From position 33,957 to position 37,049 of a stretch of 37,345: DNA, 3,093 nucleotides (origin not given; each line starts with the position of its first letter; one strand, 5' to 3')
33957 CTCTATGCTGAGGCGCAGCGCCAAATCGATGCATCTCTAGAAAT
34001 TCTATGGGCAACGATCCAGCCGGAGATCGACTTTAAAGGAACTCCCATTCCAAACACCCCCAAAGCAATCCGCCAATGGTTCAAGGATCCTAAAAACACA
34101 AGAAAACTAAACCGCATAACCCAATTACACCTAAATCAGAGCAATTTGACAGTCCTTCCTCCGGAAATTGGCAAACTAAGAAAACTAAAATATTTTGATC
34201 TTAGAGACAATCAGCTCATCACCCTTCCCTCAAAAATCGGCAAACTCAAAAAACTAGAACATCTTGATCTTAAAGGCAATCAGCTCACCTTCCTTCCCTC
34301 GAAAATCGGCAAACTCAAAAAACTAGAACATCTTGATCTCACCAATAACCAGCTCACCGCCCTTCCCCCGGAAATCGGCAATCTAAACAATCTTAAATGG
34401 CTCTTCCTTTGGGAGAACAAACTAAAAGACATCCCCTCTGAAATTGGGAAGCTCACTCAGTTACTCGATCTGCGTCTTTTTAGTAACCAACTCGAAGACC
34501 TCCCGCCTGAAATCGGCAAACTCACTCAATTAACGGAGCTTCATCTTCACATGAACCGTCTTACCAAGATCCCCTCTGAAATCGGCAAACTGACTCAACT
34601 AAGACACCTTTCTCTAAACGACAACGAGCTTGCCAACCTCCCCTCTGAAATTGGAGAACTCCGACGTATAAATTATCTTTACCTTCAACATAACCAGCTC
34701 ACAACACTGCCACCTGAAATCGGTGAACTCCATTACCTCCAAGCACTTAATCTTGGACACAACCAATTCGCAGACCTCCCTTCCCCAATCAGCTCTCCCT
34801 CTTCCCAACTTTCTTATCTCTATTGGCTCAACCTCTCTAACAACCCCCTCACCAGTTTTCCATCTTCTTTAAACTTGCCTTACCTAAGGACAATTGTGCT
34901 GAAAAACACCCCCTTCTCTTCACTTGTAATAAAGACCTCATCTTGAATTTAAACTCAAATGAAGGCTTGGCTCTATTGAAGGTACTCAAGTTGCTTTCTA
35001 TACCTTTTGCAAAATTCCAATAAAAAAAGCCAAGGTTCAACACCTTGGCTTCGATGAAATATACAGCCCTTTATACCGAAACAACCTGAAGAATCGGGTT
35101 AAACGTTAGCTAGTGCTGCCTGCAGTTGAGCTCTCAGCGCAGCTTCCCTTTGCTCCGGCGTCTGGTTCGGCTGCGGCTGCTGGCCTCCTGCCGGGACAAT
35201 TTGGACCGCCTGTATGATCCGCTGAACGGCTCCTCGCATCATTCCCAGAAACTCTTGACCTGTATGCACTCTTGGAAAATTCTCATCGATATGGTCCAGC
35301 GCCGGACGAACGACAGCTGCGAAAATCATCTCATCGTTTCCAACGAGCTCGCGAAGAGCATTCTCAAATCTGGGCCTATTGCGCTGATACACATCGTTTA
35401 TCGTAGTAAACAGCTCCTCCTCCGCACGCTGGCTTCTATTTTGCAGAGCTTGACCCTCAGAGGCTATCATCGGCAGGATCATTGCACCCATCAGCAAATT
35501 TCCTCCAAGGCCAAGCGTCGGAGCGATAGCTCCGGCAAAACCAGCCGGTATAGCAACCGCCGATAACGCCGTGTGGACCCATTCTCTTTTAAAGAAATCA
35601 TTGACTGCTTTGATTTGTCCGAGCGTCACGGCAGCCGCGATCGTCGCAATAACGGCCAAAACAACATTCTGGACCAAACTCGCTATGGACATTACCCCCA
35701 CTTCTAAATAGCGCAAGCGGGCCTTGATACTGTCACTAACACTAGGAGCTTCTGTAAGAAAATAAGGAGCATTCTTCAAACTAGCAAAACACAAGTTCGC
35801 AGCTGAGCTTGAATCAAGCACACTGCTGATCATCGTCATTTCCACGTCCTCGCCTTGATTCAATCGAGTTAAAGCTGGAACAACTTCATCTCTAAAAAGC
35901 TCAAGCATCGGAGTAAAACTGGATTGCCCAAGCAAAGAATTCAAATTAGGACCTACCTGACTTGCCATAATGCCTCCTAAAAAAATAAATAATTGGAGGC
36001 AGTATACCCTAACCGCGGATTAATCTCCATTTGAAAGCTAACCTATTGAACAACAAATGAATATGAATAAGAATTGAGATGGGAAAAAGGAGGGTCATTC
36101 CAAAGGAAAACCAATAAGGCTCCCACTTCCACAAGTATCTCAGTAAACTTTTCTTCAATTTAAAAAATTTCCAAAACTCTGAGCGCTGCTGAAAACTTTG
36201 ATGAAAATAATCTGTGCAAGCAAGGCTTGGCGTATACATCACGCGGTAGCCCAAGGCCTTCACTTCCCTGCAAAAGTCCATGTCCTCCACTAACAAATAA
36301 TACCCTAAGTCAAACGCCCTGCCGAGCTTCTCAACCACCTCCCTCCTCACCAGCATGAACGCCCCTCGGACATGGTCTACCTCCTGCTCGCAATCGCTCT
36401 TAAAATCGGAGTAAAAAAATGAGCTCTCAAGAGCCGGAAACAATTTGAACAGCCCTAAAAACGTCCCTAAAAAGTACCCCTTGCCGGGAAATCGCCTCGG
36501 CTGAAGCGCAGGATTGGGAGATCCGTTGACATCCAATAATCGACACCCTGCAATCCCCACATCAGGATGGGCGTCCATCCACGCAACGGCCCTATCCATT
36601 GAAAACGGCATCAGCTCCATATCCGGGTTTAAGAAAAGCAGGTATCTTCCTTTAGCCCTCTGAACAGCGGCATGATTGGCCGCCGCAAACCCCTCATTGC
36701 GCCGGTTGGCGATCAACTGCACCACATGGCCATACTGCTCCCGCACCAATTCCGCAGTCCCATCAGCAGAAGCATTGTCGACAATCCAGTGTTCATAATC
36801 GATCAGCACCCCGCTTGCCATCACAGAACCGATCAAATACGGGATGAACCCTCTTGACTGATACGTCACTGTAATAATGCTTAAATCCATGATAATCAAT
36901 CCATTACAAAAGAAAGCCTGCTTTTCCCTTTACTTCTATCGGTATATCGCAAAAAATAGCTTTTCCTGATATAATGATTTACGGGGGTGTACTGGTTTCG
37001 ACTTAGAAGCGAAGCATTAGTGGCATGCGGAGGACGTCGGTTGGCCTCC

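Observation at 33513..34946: Eukaryote-like F-box + LRR protein: candidate mimic of SCF ubiquitin-ligase substrate adaptors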

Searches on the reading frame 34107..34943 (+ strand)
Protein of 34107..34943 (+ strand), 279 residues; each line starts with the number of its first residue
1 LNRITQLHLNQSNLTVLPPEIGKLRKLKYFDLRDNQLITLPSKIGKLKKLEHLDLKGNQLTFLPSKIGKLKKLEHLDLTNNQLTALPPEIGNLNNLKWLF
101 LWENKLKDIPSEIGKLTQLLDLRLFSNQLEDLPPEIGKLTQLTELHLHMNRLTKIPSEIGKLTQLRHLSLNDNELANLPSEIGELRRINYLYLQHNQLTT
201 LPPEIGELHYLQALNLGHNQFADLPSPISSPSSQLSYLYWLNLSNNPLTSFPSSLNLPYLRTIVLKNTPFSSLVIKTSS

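Call 69: search_solved_structures(query=window:34107-34943:+, max_evalue=1e-10)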
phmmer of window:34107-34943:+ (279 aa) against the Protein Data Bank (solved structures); distinct sequences matched with E-value up to 1e-10: 267 (the best 60 are shown).
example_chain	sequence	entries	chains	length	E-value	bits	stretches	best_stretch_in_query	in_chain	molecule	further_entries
9ijj_4X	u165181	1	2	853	2.4e-111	374.9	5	11-226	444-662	Leucine-rich repeat and death domain-containing protein 1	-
6s6q_A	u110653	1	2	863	9.6e-92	310.6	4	4-222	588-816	LRR receptor-like serine/threonine-protein kinase GSO1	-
4u08_A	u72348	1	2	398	6.4e-83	281.7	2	19-250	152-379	LIC11098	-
8yaa_A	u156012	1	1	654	5.6e-79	268.7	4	46-220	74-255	MDIS1-interacting receptor like kinase 2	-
4mn8_A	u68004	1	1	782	9.7e-76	258.1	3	18-221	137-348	LRR receptor-like serine/threonine-protein kinase FLS2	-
7tvf_A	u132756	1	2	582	1.2e-74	254.5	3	33-253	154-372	Leucine-rich repeat protein SHOC-2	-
7upi_C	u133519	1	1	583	1.2e-74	254.5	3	33-253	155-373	Leucine-rich repeat protein SHOC-2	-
7sd0_A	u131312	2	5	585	1.2e-74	254.5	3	33-253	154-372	Leucine-rich repeat protein SHOC-2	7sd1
9o65_A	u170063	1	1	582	1.7e-74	254.1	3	33-253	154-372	Leucine-rich repeat protein SHOC-2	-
9btm_B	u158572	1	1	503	2.4e-74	253.5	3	32-253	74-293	Leucine-rich repeat protein SHOC-2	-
7tyg_A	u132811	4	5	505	2.5e-74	253.5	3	32-253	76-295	Leucine-rich repeat protein SHOC-2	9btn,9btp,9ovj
7txh_B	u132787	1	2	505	3.4e-74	253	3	32-253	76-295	Leucine-rich repeat protein SHOC-2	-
7t7a_A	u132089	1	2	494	7.4e-74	251.9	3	34-253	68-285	Leucine-rich repeat protein SHOC-2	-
7tvg_D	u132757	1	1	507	1e-72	248.2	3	33-253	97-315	Leucine-rich repeat protein SHOC-2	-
9fqr_Xo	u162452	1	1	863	1.5e-72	247.6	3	17-188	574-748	Leucine rich repeats and death domain containing 1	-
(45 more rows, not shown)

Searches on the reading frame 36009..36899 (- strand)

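Call 19: search_protein_families(library=ncbifam, proteins=[window:36009-36899:-], max_evalue=0.00001)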
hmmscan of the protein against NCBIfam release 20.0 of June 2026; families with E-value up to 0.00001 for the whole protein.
window:36009-36899:- (296 aa): 11 families
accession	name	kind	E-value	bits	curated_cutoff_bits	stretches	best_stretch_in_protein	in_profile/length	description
NF047683.1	TeichurnBiosyTuaG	equivalog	4.6e-13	49.4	400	1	6-111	8-114/252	teichuronic acid biosynthesis protein TuaG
TIGR03965.1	mycofact_glyco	equivalog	5.6e-11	42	280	0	37-125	108-195/467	mycofactocin biosynthesis glycosyltransferase MftF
NF041875.1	EPS_EpsD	equivalog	4.1e-10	39.6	370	1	6-113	1-109/325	exopolysaccharide biosynthesis glycosyltransferase EpsD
NF038302.1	EPS_HpsE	equivalog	1.4e-08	34.1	300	1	4-121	1-124/307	hormogonium polysaccharide biosynthesis glycosyltransferase HpsE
NF038299.1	EPS_HpsN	equivalog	1.5e-08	34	425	1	6-225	3-215/317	hormogonium polysaccharide biosynthesis glycosyltransferase HpsN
NF007482.0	PRK10073.1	equivalog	1.7e-07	30.6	423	1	5-119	7-120/334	glycosyltransferase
TIGR04009.1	wcaE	equivalog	2.3e-07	30.4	369.2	1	5-123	2-122/248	colanic acid biosynthesis glycosyltransferase WcaE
TIGR04283.1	glyco_like_mftF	equivalog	2.6e-07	30.4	182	0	6-100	1-89/221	TIGR04283 family arsenosugar biosynthesis glycosyltransferase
NF053739.1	GlytfEpsEBac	equivalog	6.9e-07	28.5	450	1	7-122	4-121/265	glycosyltransferase EpsE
TIGR03937.1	PgaC_IcaA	equivalog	4.7e-06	25.8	422.3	0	33-115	73-157/407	poly-beta-1,6-N-acetyl-D-glucosamine synthase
NF050050.1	ProtGlycPglI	equivalog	7.2e-06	25.6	500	0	5-108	3-108/306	GalNAc(5)-diNAcBac-PP-undecaprenol beta-1,3-glucosyltransferase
